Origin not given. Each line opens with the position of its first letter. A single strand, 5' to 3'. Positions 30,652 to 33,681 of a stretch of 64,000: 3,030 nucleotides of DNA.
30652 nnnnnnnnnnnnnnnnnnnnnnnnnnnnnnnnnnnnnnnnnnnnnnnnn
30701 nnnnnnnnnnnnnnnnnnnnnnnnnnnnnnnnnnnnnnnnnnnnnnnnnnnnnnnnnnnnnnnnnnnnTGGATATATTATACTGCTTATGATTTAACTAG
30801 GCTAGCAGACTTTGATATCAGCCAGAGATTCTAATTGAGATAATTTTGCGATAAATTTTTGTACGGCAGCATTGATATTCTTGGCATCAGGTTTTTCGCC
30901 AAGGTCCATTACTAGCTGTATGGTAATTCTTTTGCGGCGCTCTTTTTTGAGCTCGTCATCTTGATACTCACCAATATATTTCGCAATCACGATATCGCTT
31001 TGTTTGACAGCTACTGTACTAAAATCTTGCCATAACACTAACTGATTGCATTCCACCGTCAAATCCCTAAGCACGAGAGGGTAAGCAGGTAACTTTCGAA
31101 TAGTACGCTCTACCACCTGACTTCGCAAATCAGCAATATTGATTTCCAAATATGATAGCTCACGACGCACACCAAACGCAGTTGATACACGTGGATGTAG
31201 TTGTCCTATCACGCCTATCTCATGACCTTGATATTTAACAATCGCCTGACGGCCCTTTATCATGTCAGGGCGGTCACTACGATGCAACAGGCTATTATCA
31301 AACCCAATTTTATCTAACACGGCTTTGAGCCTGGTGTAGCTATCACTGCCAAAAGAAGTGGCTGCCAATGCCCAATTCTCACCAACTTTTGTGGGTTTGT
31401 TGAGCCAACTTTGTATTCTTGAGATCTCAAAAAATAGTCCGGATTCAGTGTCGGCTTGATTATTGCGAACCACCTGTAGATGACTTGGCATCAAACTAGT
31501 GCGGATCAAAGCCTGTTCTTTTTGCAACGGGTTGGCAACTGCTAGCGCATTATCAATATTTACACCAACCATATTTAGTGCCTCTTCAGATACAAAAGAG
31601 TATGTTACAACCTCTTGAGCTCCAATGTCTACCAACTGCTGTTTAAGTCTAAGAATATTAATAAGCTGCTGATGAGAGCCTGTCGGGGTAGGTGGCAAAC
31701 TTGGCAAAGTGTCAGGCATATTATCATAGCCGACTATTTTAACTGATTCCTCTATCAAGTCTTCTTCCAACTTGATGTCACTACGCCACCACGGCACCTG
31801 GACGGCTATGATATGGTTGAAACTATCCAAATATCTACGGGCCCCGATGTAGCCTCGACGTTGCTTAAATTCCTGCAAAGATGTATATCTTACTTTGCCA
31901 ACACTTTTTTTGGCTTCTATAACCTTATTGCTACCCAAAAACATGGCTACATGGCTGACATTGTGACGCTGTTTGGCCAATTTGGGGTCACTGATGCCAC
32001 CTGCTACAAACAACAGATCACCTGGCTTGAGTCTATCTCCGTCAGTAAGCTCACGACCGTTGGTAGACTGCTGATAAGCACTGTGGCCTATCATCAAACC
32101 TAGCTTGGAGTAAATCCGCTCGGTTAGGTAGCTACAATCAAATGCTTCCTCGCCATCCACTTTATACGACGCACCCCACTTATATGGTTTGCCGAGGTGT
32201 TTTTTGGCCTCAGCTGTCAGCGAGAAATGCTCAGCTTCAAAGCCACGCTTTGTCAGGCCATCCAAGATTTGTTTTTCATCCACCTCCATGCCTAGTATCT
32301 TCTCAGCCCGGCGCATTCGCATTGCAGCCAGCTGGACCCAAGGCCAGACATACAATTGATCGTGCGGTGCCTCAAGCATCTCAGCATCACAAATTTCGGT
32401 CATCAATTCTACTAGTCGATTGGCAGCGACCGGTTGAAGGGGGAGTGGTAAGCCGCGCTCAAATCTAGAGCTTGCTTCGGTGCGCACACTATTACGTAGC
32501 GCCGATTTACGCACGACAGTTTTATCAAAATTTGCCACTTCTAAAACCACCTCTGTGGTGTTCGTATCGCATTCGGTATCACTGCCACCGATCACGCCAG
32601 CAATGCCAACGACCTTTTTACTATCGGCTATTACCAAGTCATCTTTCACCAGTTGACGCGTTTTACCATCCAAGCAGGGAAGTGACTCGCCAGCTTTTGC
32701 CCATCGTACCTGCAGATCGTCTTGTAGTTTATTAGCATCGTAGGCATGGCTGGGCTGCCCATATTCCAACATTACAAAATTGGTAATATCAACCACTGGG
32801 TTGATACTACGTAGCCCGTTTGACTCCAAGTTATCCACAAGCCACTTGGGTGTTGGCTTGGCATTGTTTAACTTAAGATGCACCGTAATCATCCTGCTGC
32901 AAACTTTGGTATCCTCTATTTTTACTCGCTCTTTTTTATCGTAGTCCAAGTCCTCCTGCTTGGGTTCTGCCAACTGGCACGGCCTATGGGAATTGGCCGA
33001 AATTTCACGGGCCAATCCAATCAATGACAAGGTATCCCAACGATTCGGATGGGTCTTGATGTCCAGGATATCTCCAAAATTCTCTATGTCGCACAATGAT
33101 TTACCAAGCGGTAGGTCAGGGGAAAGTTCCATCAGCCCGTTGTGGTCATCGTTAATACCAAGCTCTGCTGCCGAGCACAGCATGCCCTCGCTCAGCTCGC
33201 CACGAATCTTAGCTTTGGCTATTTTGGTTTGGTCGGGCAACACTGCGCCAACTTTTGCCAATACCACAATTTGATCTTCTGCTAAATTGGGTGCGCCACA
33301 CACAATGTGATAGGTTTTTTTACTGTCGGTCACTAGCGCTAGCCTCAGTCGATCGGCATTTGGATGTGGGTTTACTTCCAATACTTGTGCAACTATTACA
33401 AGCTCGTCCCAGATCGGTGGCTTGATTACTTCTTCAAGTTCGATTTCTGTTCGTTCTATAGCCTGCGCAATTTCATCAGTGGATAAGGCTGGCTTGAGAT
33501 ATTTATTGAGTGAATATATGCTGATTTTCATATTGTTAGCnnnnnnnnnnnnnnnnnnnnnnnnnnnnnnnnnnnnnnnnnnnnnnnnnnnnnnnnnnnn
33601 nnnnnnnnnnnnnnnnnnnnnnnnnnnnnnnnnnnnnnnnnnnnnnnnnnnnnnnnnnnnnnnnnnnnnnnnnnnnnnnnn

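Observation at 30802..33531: NlpC/P60-like domain inserted into the B5 domain of the essential PheRS beta subunit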

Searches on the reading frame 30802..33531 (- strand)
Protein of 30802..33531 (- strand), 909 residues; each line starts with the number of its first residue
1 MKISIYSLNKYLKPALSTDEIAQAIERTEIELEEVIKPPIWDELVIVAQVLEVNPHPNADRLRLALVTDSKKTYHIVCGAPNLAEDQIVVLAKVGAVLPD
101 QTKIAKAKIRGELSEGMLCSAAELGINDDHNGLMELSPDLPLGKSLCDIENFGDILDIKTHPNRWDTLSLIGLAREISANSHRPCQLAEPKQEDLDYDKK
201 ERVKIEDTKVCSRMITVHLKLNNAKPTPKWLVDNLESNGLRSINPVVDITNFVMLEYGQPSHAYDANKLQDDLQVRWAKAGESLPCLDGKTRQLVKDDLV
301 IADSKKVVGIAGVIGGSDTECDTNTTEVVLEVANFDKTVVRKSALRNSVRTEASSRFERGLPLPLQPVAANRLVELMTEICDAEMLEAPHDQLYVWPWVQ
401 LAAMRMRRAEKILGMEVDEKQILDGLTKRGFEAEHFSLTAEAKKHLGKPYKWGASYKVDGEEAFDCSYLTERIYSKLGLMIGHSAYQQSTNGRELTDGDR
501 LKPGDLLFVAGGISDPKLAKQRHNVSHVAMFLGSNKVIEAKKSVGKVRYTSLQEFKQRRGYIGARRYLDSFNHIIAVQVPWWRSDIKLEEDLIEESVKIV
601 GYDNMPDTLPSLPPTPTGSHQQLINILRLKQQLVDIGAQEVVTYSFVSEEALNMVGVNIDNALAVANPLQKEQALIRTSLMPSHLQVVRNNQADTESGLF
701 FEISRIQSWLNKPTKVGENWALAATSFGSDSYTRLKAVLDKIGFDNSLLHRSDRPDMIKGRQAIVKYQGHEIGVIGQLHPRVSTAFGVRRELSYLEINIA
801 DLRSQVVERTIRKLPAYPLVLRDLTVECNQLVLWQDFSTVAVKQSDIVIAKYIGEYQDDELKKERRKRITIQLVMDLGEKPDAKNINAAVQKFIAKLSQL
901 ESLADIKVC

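Call 3: search_protein_families(library=pfam, proteins=[window:30802-33531:-], max_evalue=0.1)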
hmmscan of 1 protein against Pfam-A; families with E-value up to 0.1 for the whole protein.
window:30802-33531:- (909 aa): 7 families
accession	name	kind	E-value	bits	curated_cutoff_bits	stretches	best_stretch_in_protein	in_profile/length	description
PF03483.22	B3_4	-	4.4e-58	196.2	29.3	1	219-381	11-173/174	B3/4 domain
PF17759.6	tRNA_synthFbeta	-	1.3e-33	116.7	22.4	1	606-799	2-214/214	Phenylalanyl tRNA synthetase beta chain CLM domain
PF01588.26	tRNA_bind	-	1.2e-18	67.4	27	1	45-144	1-95/96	Putative tRNA binding domain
PF00877.26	NLPC_P60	-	1.4e-15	57.6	23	1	447-565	1-104/105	NlpC/P60 family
PF03484.21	B5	-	1.4e-11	44.8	28.6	1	573-602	38-67/67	tRNA synthetase B5 domain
PF05708.18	Peptidase_C92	-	1.7e-07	31.9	27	1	501-570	2-75/166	Permuted papain-like amidase enzyme, YaeF/YiiX, C92 family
PF03147.19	FDX-ACB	-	0.005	17.7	31.1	1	815-899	1-87/94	Ferredoxin-fold anticodon binding domain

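Call 4: search_protein_families(library=ncbifam, proteins=[window:30802-33531:-], max_evalue=0.1)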
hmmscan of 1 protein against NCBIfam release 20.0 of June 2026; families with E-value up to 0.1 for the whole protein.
window:30802-33531:- (909 aa): 20 families
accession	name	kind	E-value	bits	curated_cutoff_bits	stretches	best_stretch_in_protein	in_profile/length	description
TIGR00472.1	pheT_bact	equivalog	7.7e-175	583.4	402.65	2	1-435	1-441/798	phenylalanine--tRNA ligase subunit beta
NF001882.0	PRK00629.5-4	equivalog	1.7e-65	221.7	527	2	1-376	1-377/725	phenylalanine--tRNA ligase subunit beta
NF045760.1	YtpR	equivalog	1e-34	120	100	1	23-145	61-184/185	YtpR family tRNA-binding protein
TIGR00471.1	pheT_arch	equivalog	6.9e-30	104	282.65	1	573-800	316-548/551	phenylalanine--tRNA ligase subunit beta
NF045867.1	PheT_Nterm_rel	equivalog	2e-14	54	120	1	44-127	88-171/171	TyrS-associated PheT N-terminal domain-related protein TapR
NF001879.0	PRK00629.5-1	equivalog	1.5e-12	46.8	840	1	46-273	46-273/718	phenylalanine--tRNA ligase subunit beta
NF010495.0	PRK13914.1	equivalog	1.1e-09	37.8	647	1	437-543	368-459/481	invasion associated endopeptidase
NF033742.1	NlpC_p60_RipB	exception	5.9e-08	32.6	335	1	443-551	85-190/206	NlpC/P60 family peptidoglycan endopeptidase RipB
NF038345.1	wall_hydro_RipC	exception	4e-06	26.5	425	1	441-508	257-319/362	peptidoglycan hydrolase RipC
NF008096.1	PRK10838.1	equivalog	5e-06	26.4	186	1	453-569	80-187/189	bifunctional murein DD-endopeptidase/murein LD-carboxypeptidase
NF008900.0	PRK12267.1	equivalog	6.2e-05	21.7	598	1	45-140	553-641/648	methionine--tRNA ligase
NF008552.0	PRK11479.1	equivalog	0.00014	21.1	279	1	491-638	56-199/274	YaeF family permuted papain-like enzyme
NF007492.0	PRK10089.1-1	equivalog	0.00028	20.8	150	1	47-122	16-87/110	tRNA-binding protein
NF046048.1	NlpC_P60_DIP1281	equivalog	0.00069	18.6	517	1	464-550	498-572/587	DIP1281 family NlpC/P60 protein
TIGR02306.1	RNA_lig_DRB0094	equivalog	0.00069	18.6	151.15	1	44-116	2-71/341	RNA ligase (ATP)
NF033741.1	NlpC_p60_RipA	exception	0.0018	17.4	625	1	444-548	337-438/457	NlpC/P60 family peptidoglycan endopeptidase RipA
NF033743.1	NlpC_inact_RipD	exception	0.0035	16.9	215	1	457-551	86-171/181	NlpC/P60 family peptidoglycan-binding protein RipD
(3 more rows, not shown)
